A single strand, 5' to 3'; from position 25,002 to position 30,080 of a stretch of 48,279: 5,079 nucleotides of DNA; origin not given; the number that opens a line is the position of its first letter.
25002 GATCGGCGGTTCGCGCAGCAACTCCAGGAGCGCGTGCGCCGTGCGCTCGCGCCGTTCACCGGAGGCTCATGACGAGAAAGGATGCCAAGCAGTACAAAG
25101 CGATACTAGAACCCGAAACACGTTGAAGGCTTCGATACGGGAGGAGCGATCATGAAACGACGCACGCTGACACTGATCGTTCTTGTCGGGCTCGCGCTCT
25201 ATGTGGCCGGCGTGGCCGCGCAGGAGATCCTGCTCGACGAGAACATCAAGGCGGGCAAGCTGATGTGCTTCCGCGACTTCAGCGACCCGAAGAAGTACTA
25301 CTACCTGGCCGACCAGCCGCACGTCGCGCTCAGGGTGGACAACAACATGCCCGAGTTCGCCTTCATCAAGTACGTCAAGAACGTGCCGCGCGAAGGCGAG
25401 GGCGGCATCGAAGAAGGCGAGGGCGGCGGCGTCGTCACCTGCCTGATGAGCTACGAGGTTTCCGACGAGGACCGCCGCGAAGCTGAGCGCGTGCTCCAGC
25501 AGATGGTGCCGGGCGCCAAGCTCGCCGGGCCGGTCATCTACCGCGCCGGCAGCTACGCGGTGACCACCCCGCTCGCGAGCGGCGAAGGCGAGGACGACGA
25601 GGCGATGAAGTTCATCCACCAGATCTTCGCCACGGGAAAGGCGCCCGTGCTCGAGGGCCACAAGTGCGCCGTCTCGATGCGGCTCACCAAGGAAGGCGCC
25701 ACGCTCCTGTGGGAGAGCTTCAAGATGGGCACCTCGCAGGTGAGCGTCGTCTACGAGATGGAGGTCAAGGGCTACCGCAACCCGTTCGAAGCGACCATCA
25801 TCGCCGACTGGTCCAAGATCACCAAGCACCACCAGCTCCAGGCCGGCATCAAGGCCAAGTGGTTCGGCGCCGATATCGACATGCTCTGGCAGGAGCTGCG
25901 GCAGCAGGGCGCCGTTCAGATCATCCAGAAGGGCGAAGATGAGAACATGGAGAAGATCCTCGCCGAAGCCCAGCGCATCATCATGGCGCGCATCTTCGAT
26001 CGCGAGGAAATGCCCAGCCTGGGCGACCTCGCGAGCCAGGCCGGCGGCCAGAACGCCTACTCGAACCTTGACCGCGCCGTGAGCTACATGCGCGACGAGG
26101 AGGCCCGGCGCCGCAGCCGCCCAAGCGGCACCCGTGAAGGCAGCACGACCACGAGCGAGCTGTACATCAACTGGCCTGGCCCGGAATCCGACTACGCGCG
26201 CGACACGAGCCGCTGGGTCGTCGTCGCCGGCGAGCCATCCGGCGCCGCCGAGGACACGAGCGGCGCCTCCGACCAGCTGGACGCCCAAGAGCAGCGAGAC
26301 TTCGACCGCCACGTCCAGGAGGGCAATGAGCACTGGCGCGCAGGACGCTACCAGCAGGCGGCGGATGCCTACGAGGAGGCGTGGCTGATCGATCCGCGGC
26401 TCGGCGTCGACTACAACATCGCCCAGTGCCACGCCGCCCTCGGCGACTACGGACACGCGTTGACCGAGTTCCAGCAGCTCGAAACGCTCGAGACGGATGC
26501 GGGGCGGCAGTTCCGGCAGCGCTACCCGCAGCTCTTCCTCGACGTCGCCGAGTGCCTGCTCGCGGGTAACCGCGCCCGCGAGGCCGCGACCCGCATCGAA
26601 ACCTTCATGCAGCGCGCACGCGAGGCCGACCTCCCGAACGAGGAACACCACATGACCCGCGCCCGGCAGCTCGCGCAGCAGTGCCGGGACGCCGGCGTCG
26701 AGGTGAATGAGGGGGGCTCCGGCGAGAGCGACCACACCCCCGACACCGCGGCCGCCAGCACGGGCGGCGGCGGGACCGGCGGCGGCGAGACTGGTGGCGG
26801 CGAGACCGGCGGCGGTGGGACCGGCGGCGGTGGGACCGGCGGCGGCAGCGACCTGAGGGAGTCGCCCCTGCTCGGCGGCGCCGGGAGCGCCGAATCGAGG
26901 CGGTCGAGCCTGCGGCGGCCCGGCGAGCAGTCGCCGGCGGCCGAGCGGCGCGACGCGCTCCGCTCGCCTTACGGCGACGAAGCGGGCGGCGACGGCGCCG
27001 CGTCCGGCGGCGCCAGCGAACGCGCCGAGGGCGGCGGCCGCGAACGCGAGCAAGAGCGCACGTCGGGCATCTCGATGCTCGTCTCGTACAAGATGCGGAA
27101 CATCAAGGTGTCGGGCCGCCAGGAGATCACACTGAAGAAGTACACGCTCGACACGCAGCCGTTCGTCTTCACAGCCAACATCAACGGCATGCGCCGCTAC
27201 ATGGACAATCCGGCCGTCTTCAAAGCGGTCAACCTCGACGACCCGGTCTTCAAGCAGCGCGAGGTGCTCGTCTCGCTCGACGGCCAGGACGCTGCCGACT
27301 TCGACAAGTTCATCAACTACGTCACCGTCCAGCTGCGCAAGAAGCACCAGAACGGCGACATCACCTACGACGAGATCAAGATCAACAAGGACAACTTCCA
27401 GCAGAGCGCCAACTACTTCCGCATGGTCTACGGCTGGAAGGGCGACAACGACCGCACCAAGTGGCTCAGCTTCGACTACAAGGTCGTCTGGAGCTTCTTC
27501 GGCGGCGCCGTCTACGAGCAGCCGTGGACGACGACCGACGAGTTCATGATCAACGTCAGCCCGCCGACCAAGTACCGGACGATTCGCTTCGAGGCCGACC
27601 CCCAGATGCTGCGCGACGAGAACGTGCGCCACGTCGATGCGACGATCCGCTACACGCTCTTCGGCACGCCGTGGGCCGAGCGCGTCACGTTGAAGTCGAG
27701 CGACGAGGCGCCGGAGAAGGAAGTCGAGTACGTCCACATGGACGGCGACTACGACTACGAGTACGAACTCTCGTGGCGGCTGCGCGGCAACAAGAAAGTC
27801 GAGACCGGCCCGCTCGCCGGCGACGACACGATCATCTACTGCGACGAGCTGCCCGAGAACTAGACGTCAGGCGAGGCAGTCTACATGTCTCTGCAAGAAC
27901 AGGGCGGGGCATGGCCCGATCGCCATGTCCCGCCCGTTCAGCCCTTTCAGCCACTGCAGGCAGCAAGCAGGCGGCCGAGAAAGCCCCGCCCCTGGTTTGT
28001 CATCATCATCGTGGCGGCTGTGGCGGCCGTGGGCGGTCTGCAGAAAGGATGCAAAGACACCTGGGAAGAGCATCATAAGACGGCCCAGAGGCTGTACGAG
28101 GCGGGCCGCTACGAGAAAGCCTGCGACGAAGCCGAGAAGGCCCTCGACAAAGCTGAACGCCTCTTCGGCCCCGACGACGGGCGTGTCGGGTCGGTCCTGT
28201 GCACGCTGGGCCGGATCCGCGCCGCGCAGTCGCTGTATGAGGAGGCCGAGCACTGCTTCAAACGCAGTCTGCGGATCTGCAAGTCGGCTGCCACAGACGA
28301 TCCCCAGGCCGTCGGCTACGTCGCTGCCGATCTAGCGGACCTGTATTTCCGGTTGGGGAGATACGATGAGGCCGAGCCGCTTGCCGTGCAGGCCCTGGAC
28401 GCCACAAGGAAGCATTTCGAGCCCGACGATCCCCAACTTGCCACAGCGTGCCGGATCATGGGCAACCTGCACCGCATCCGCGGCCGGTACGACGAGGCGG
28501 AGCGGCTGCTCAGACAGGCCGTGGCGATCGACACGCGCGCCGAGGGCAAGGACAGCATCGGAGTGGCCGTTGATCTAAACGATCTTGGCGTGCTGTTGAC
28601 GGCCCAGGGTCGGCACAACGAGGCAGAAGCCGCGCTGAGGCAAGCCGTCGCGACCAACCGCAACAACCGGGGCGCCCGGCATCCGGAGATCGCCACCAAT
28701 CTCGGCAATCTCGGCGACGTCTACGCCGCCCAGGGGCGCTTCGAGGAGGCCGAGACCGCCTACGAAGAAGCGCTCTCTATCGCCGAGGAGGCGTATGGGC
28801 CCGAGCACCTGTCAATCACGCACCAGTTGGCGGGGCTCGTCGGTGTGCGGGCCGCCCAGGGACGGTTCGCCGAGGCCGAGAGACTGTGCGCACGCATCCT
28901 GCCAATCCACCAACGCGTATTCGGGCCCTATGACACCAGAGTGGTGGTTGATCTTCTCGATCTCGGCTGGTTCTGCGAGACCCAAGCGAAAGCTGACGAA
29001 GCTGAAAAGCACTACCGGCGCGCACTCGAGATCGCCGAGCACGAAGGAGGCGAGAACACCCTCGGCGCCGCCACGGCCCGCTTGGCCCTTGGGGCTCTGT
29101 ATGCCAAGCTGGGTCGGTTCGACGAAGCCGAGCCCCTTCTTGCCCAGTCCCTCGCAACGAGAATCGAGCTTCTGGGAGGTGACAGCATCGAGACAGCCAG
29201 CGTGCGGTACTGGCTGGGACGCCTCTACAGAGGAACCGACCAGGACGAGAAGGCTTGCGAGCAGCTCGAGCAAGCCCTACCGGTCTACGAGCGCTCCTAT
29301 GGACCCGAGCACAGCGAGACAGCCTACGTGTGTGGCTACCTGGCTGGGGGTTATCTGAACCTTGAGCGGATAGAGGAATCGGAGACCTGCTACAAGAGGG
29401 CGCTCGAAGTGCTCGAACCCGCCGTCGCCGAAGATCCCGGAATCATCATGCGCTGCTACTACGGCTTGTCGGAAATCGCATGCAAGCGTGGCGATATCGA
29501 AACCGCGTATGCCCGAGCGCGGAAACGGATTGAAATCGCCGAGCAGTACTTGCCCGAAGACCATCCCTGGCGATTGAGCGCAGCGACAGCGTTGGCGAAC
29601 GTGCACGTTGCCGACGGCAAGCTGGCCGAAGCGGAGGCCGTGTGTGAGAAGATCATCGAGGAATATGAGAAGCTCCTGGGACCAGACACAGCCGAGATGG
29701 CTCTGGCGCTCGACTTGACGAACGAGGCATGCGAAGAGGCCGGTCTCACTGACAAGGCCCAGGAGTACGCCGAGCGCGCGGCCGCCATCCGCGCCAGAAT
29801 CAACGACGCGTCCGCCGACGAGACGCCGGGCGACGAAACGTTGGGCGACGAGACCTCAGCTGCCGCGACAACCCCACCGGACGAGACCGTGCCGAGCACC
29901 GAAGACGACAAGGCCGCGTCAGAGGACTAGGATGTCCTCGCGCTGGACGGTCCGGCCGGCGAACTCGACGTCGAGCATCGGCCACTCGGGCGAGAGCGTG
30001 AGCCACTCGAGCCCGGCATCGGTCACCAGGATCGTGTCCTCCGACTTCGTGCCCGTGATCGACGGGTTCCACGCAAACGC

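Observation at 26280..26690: Rosetta-stone fusion: a copy of the TPR-paralogue module is inserted inside one YYYxP-family protein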

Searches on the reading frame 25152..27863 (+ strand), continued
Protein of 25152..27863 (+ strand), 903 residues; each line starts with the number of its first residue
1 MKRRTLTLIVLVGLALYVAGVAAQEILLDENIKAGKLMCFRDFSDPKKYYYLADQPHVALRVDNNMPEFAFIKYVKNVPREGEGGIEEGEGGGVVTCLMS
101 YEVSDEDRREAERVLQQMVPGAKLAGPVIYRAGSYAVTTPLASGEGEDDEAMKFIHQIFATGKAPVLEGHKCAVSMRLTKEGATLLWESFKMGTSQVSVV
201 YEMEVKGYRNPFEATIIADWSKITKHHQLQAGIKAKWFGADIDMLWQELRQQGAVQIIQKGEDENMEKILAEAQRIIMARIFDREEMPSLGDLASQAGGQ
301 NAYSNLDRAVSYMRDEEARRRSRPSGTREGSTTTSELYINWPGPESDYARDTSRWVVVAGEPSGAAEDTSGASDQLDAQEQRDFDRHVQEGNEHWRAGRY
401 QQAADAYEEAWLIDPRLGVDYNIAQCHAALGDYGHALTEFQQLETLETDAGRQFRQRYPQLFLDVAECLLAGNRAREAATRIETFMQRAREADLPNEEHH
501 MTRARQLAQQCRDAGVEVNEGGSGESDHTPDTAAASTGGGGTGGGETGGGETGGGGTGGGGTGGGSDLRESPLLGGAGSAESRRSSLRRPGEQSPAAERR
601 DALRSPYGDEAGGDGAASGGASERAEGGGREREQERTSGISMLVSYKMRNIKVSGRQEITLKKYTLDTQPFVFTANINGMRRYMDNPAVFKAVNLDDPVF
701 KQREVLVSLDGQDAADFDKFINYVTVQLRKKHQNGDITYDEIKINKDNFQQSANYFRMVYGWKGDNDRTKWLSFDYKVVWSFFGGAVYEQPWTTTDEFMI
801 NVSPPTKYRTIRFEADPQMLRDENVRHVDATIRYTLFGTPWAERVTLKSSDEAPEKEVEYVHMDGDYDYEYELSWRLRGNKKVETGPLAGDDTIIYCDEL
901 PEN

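Call 70: search_protein_families(library=pfam, proteins=[L010:9974-12781:+, L021:9896-12307:+, L023:9905-12376:+, L024:9911-12388:+, L032:2693-5200:+, L037:6240-9089:+, L075:11159-13843:+, L059:6311-8902:+, L011:9944-12739:+, L018:9935-12496:+], max_evalue=0.01)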
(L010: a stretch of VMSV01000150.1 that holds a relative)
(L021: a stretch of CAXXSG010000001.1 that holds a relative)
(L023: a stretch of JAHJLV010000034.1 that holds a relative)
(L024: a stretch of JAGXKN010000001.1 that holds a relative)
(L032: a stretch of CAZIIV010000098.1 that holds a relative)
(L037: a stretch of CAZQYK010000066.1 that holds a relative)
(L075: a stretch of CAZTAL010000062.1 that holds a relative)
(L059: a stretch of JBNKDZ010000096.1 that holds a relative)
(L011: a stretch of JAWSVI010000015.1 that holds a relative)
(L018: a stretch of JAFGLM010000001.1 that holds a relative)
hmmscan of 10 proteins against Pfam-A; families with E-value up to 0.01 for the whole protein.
L010:9974-12781:+ (936 aa): 5 families
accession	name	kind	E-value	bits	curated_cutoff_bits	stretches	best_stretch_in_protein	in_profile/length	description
PF07719.23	TPR_2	-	8.3e-08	32.2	27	1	392-419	4-31/34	Tetratricopeptide repeat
PF00515.34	TPR_1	-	5.2e-06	26.5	27.8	0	434-457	4-27/34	Tetratricopeptide repeat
PF13432.12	TPR_16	-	0.00059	20.7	32.7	1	393-460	1-60/65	Tetratricopeptide repeat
PF13424.12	TPR_12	-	0.0011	19.5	30.1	0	434-463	6-34/77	Tetratricopeptide repeat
PF19859.4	DUF6333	-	0.006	16.5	31.4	0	108-134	97-123/234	Family of unknown function (DUF6333)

L021:9896-12307:+ (804 aa): 0 families

L023:9905-12376:+ (824 aa): 0 families

L024:9911-12388:+ (826 aa): 0 families

L032:2693-5200:+ (836 aa): 2 families
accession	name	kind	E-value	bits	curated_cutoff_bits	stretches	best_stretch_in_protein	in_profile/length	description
PF05284.17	DUF736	-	0.007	16.7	22.1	0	604-643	48-86/99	Protein of unknown function (DUF736)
PF19859.4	DUF6333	-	0.0071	16.3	31.4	0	109-134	99-124/234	Family of unknown function (DUF6333)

L037:6240-9089:+ (950 aa): 0 families

L075:11159-13843:+ (895 aa): 0 families

L059:6311-8902:+ (864 aa): 0 families

L011:9944-12739:+ (932 aa): 3 families
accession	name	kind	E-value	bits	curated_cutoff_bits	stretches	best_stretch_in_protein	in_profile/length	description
PF07719.23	TPR_2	-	1.7e-05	25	27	0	394-418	5-29/34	Tetratricopeptide repeat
PF00515.34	TPR_1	-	1.9e-05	24.7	27.8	1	394-418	5-29/34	Tetratricopeptide repeat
PF13424.12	TPR_12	-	5.1e-05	23.8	30.1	1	401-460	14-74/77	Tetratricopeptide repeat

L018:9935-12496:+ (854 aa): 7 families
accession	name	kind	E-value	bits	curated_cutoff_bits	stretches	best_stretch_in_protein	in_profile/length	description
PF13424.12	TPR_12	-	1.6e-09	38.2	30.1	1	355-419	9-76/77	Tetratricopeptide repeat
PF00515.34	TPR_1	-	4.3e-08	33.1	27.8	2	355-379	7-31/34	Tetratricopeptide repeat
PF07719.23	TPR_2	-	2e-07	31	27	2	353-379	5-31/34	Tetratricopeptide repeat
PF13181.12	TPR_8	-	2.7e-06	27.5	25.7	1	391-416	4-29/34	Tetratricopeptide repeat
PF13176.12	TPR_7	-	4e-05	23.8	27.9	0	391-413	2-24/36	Tetratricopeptide repeat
PF13174.12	TPR_6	-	0.00053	20.9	26.3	0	391-413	3-25/33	Tetratricopeptide repeat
PF00140.25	Sigma70_r1_2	-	0.00078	19.8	22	0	416-432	14-30/34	Sigma-70 factor, region 1.2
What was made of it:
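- Pfam TPR confirms or extends this (call 70).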

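Call 72: search_protein_families(library=pfam, proteins=[L021:16178-17059:+, L021:19139-20203:+, L024:4885-5775:+, L024:20634-21887:+, L038:16231-17286:+, L038:19245-20291:+, L023:16490-18130:+, L023:18634-20478:+, L023:2773-3564:+, L021:1313-2143:+], max_evalue=0.001)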
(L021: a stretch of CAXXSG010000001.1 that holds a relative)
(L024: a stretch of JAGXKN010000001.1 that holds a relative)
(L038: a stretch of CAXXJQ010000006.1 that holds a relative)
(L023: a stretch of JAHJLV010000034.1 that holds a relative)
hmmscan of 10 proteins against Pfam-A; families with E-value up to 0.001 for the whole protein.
L021:16178-17059:+ (294 aa): 0 families

L021:19139-20203:+ (355 aa): 8 families
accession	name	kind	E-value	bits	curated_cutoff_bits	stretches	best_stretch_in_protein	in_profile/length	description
PF00437.27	T2SSE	-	2.8e-46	158.3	24.9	1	13-281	21-287/370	Type II/IV secretion system protein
PF00004.35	AAA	-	3.1e-05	24.9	21.2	1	128-207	1-66/131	ATPase family associated with various cellular activities (AAA)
PF13401.12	AAA_22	-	3.8e-05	24.5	27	1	124-166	4-45/130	AAA domain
PF25199.1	nSTAND_NTPase5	-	6.7e-05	23.2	34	1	125-165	41-81/145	Novel STAND NTPase 5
PF13245.12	AAA_19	-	0.0001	22.9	25.1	1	122-155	8-41/134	AAA domain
PF13604.12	AAA_30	-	0.00013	22.2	27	1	119-152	12-45/191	AAA domain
PF20720.3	nSTAND3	-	0.00021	21.5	27.2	0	125-169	17-60/155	Novel STAND NTPase 3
PF13191.12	AAA_16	-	0.00037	21.5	32.6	1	126-156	25-52/167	AAA ATPase domain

L024:4885-5775:+ (297 aa): 1 family
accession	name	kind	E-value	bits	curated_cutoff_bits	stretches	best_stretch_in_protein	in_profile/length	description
PF00892.27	EamA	-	9.9e-44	149.3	28.2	2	9-139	3-134/135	EamA-like transporter family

L024:20634-21887:+ (418 aa): 0 families

L038:16231-17286:+ (352 aa): 0 families

L038:19245-20291:+ (349 aa): 7 families
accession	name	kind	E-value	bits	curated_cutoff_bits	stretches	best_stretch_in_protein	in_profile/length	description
PF00437.27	T2SSE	-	8.4e-51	173.2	24.9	1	13-329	21-333/370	Type II/IV secretion system protein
PF13401.12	AAA_22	-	2.5e-05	25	27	1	123-171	3-47/130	AAA domain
PF00004.35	AAA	-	3.1e-05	24.9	21.2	1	128-256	1-116/131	ATPase family associated with various cellular activities (AAA)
PF13476.12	AAA_23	-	6.4e-05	24.1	27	1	122-145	16-39/201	AAA domain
PF13191.12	AAA_16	-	0.00012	23.1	32.6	1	126-197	25-100/167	AAA ATPase domain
PF13555.12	AAA_29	-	0.0002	21.5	27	1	124-146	20-43/61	P-loop containing region of AAA domain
PF25199.1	nSTAND_NTPase5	-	0.00051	20.3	34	0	125-166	41-82/145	Novel STAND NTPase 5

L023:16490-18130:+ (547 aa): 4 families
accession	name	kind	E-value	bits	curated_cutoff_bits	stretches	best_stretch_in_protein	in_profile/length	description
PF02518.31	HATPase_c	-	3.2e-24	86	26.4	1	432-544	1-109/111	Histidine kinase-, DNA gyrase B-, and HSP90-like ATPase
PF02743.24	dCache_1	-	5.5e-16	59.3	45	1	31-246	10-239/240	Cache domain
PF00512.31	HisKA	-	2.2e-05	24.8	26.9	1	314-388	3-64/66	His Kinase A (phospho-acceptor) domain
PF14501.12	HATPase_c_5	-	0.00094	19.5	22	1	437-533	6-93/102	GHKL domain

L023:18634-20478:+ (615 aa): 2 families
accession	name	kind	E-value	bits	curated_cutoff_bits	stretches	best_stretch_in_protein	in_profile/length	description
PF00939.25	Na_sulph_symp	-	7.5e-47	160.8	27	1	169-605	35-467/472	Sodium:sulfate symporter transmembrane region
PF03600.22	CitMHS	-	7.3e-37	127.7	31.9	1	176-537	2-322/336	Citrate transporter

L023:2773-3564:+ (264 aa): 1 family
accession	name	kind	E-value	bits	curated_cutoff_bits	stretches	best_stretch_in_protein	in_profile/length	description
PF11249.13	DUF3047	-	1.6e-54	184.9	27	1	84-260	2-198/198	Protein of unknown function (DUF3047)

L021:1313-2143:+ (277 aa): 1 family
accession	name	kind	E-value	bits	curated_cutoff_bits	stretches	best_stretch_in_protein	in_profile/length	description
PF00571.33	CBS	-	4.4e-06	27.4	24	1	219-260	12-53/57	CBS domain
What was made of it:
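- Closest known: Rosetta-stone. Different: A third state with no TPR at all is common (calls 70, 72).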

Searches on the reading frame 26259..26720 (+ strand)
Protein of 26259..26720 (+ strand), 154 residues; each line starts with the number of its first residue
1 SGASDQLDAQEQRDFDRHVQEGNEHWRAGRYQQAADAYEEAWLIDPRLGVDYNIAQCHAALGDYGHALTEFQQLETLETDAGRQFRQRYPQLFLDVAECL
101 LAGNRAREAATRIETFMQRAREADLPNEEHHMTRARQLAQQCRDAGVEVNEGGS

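Call 57: find_related_loci(query=window:26274-26711:+, collection=metagenome_contigs, flank=6000)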
Query window:26274-26711:+ (146 aa) in metagenome_contigs; peptide patterns used: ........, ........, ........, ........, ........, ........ (x = any residue, [..] = any of these).
187 stretches matched a pattern, but none encodes a relative of the query by tblastn (E <= 1e-3).
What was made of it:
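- Tried and rejected: A metagenome scan with insert peptides gave 187 pattern hits, none a relative (call 57).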

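Call 77: find_homologous_proteins(query=window:26259-26720:+, max_evalue=0.001)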
Query window:26259-26720:+: 35 candidates shared short words with the query, none scored E <= 0.001.
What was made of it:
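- Tried and rejected: A protein search with the insert alone found nothing at E ≤ 1e-3 (call 77).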

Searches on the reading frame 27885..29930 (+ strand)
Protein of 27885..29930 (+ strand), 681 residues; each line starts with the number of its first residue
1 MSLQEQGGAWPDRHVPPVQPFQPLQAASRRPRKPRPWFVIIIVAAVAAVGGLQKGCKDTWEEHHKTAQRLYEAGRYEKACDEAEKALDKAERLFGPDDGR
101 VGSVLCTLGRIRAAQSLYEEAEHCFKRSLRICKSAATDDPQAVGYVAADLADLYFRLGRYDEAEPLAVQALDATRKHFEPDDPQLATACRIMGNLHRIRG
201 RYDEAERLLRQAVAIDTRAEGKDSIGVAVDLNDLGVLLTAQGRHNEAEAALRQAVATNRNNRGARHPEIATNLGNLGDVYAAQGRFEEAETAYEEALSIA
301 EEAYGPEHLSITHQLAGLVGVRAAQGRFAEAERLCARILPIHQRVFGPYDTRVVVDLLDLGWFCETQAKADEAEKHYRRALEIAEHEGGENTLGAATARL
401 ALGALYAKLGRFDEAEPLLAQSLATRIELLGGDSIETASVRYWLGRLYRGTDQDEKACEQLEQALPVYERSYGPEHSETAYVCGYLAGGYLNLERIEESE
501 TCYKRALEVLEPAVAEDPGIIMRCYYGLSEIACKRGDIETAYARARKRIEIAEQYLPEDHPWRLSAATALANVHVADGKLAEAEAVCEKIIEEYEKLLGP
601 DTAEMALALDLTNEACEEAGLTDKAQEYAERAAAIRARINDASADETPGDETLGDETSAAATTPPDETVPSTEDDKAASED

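Call 5: search_protein_families(library=pfam, proteins=[window:27885-29930:+], max_evalue=0.1)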
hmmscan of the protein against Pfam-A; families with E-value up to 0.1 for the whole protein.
window:27885-29930:+ (681 aa): 25 families
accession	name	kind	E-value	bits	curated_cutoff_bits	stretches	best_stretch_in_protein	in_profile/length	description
PF13424.12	TPR_12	-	1.1e-104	343.1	30.1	11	231-302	6-77/77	Tetratricopeptide repeat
PF13374.12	TPR_10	-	1.3e-71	235.2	27.5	9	273-308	5-40/42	Tetratricopeptide repeat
PF24885.1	TPR_NPHP3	-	9.1e-57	192.6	100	6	170-262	125-217/239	Nephrocystin-3 TPR domain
PF07719.23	TPR_2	-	1.4e-38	128.2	27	7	273-301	4-32/34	Tetratricopeptide repeat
PF17874.7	TPR_MalT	-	1.9e-33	116.6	45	3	145-339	2-188/336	MalT-like TPR region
PF13181.12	TPR_8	-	9.9e-31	103.7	25.7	2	273-301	4-32/34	Tetratricopeptide repeat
PF00515.34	TPR_1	-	2.7e-30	103.3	27.8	5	273-300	4-31/34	Tetratricopeptide repeat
PF13176.12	TPR_7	-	2.9e-27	92.8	27.9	4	273-301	2-30/36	Tetratricopeptide repeat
PF13428.12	TPR_14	-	2.2e-26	90.1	23.5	2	276-300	7-31/44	Tetratricopeptide repeat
PF07721.20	TPR_4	-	7.1e-23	79.3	27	4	274-295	5-26/26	Tetratricopeptide repeat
PF14559.12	TPR_19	-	1.1e-21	77.3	25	5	238-299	1-54/68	Tetratricopeptide repeat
PF13432.12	TPR_16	-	6.5e-15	55.7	32.7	2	233-300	2-61/65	Tetratricopeptide repeat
PF25068.1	ARM_TT21_4th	-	6.4e-12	46.4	30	2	126-217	16-104/153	Tetratricopeptide repeat protein 21 forth ARM domain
PF13414.12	TPR_11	-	6.5e-09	35.8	26.8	1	277-299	1-23/42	TPR repeat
PF13431.12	TPR_17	-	9.4e-07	29.1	24.4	0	266-290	9-33/34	Tetratricopeptide repeat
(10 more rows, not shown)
